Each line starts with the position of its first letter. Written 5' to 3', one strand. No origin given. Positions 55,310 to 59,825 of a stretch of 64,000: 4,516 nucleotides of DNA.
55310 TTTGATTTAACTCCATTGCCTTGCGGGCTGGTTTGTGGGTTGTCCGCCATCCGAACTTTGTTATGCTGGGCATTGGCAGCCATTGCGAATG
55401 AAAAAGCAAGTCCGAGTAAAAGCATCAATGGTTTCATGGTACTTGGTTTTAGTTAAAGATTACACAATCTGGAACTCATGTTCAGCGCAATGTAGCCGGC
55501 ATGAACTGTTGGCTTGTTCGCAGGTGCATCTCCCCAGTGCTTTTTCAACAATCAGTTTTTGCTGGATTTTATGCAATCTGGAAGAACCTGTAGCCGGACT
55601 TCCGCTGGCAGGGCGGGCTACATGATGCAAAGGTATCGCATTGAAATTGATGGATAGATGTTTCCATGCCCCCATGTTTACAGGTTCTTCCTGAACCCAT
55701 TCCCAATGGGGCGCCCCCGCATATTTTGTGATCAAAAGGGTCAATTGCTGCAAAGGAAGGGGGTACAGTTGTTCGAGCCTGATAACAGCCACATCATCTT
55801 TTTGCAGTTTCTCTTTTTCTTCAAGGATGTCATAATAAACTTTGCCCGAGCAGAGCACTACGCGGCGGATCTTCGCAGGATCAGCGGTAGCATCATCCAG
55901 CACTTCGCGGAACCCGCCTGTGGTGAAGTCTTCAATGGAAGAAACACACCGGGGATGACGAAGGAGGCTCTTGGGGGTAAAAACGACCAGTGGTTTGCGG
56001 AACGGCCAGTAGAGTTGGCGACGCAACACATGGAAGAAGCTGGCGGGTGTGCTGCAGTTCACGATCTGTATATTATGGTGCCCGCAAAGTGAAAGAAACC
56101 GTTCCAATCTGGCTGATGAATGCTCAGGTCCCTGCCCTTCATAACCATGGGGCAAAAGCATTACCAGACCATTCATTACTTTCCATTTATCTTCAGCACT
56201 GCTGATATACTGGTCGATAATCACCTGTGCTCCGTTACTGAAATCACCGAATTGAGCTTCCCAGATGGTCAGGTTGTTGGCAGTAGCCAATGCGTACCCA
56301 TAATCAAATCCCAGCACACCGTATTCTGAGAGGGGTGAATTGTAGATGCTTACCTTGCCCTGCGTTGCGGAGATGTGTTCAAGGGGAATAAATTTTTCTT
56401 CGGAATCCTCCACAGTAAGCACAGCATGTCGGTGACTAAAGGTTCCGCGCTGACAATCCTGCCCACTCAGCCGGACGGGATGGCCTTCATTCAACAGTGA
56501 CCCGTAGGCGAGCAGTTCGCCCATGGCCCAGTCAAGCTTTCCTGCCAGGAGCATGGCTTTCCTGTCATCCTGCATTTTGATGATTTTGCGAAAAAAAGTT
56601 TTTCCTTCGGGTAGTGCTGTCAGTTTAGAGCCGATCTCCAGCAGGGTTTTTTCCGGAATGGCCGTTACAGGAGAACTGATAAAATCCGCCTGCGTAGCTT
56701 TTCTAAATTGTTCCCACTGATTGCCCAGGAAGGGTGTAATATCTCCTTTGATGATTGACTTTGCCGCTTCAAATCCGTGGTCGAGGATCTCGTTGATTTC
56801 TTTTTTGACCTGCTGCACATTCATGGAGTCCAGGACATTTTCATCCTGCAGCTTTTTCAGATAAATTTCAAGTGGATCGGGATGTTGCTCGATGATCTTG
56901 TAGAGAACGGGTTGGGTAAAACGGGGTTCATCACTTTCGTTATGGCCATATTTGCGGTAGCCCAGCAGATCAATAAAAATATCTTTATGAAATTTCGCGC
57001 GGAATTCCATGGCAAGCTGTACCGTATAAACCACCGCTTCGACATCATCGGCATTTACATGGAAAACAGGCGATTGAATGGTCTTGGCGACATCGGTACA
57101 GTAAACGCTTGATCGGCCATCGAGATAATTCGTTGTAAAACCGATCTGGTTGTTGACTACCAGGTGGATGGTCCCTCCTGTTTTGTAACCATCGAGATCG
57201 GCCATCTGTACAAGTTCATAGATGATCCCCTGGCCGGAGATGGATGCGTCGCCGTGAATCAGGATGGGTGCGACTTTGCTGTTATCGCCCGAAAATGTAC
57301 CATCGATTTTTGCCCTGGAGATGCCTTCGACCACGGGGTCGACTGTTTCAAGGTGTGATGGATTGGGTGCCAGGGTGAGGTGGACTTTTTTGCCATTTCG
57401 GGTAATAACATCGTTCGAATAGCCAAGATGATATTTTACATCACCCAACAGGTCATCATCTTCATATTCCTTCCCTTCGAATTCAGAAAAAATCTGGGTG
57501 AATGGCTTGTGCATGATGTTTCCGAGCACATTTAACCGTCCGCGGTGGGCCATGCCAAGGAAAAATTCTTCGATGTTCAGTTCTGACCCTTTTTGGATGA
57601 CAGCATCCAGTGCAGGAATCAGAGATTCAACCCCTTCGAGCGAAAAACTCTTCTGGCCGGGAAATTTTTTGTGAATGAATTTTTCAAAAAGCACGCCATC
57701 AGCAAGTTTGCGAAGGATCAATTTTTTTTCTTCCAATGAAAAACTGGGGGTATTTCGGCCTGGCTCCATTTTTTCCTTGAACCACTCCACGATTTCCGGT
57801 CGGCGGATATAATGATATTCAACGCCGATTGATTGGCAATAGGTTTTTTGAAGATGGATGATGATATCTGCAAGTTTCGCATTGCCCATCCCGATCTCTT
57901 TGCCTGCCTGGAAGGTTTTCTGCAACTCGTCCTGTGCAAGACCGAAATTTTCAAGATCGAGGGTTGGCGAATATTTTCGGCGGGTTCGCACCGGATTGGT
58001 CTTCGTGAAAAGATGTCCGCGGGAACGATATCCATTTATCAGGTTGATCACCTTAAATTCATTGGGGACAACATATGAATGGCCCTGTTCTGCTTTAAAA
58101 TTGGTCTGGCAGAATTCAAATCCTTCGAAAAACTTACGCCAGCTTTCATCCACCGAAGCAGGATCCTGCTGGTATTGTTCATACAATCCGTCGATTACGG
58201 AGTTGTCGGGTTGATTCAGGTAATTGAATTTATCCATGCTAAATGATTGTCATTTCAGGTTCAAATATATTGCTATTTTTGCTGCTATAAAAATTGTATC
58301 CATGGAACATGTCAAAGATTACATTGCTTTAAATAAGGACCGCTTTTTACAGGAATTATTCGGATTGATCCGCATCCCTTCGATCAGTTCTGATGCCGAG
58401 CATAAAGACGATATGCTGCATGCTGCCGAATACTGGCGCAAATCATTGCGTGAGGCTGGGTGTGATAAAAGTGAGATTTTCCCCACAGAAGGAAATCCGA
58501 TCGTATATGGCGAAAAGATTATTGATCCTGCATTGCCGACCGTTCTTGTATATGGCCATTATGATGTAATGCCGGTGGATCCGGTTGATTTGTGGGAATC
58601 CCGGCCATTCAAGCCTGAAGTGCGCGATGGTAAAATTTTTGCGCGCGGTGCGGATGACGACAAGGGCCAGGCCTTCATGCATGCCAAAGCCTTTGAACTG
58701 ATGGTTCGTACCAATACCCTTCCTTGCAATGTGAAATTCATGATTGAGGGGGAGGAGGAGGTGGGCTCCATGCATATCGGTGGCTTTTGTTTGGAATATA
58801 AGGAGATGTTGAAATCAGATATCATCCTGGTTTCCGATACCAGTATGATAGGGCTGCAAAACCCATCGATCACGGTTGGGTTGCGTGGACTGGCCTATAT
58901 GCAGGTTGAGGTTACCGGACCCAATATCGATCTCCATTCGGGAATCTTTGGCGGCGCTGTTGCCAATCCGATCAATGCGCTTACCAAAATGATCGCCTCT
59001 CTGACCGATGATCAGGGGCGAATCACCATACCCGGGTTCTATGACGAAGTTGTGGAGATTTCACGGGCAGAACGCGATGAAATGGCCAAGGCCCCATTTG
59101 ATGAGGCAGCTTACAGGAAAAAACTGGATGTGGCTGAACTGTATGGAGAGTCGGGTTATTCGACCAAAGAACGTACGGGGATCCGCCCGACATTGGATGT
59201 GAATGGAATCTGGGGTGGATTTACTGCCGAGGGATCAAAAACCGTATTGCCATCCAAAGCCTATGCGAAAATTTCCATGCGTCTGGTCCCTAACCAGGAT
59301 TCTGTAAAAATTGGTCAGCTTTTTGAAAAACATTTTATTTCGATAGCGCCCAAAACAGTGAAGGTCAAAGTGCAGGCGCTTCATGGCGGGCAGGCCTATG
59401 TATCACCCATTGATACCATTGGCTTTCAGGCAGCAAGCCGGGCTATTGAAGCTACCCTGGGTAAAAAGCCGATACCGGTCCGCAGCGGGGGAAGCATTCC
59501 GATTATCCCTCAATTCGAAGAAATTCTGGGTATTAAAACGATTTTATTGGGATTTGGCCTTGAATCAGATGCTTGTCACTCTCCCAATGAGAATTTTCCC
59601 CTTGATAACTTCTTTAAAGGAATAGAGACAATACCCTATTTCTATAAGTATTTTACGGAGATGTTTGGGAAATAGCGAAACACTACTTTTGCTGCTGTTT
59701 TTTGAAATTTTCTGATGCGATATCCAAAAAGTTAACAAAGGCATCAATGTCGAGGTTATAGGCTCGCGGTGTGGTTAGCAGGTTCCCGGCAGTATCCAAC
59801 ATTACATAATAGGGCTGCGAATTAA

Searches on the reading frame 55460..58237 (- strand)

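Call 7: search_protein_families(library=pfam, proteins=[window:55460-58237:-], max_evalue=0.00001)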
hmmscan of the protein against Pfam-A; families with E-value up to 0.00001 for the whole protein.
window:55460-58237:- (925 aa): 4 families
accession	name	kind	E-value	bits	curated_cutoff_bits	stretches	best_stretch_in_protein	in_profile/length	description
PF00676.26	E1_dh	-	1.5e-51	175.6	22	1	184-494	9-293/300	Dehydrogenase E1 component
PF02779.29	Transket_pyr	-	5e-44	150.4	27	1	567-760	2-173/174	Transketolase, pyrimidine binding domain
PF16870.10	OxoGdeHyase_C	-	1e-39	136.1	27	1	765-901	1-151/151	2-oxoglutarate dehydrogenase C-terminal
PF16078.10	2-oxogl_dehyd_N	-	9.3e-12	44.7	27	1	15-41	12-38/41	2-oxoglutarate dehydrogenase N-terminus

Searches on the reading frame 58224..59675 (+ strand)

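Call 36: search_protein_families(library=pfam, proteins=[window:58224-59675:+], max_evalue=0.0001)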
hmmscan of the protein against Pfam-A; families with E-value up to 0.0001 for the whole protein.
window:58224-59675:+ (483 aa): 2 families
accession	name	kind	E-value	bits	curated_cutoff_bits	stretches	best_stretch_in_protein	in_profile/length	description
PF01546.33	Peptidase_M20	-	9.3e-30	104.5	24.6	1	108-470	1-200/206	Peptidase family M20/M25/M40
PF07687.19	M20_dimer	-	2.6e-17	63.2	21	1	218-377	1-105/107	Peptidase dimerisation domain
